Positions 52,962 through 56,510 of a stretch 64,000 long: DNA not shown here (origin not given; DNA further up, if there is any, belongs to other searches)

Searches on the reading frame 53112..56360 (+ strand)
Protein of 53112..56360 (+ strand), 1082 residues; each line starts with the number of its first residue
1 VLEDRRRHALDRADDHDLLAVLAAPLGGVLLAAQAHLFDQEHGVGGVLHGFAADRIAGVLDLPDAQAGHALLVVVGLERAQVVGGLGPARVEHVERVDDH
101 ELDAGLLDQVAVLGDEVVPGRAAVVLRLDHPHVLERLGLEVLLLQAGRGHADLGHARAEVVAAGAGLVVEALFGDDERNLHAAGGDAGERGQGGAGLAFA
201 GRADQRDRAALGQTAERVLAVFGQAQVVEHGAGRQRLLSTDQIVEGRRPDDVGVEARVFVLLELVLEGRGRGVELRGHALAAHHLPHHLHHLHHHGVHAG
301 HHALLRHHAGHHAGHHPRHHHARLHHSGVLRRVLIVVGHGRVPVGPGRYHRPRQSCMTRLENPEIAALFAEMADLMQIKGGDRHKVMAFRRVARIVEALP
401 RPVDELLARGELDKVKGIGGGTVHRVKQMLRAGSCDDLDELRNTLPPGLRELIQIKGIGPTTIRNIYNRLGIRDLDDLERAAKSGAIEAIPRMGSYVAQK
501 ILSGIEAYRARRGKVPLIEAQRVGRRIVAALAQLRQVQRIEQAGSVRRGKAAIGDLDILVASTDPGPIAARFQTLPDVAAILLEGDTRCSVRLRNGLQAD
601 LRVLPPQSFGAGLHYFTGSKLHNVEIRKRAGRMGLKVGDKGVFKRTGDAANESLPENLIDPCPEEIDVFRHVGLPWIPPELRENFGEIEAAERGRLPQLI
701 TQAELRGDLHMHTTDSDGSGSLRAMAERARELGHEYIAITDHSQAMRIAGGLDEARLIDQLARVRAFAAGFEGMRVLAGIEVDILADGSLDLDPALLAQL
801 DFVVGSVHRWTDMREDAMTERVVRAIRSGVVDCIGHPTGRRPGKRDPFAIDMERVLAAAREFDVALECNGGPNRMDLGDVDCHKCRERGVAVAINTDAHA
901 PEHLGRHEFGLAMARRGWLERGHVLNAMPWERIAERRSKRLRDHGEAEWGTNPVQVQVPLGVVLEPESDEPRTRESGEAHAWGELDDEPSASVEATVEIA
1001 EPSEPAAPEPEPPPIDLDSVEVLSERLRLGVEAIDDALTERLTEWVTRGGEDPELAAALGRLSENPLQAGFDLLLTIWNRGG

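Call 102: search_protein_families(library=pfam, proteins=[window:53112-56360:+], max_evalue=0.00001)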
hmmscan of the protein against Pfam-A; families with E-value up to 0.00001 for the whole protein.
window:53112-56360:+ (1082 aa): 4 families
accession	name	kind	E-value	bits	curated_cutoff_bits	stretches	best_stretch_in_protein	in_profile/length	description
PF14791.11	DNA_pol_B_thumb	-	3e-17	62.7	25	1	613-683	2-63/63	DNA polymerase beta thumb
PF14716.13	HHH_8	-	1.2e-16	61.2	30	1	361-434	2-72/73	Helix-hairpin-helix domain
PF02811.25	PHP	-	1.5e-11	45.3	26.4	1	708-838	1-130/164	PHP domain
PF14520.12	HHH_5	-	4e-10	40.5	27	1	450-505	2-55/57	Helix-hairpin-helix domain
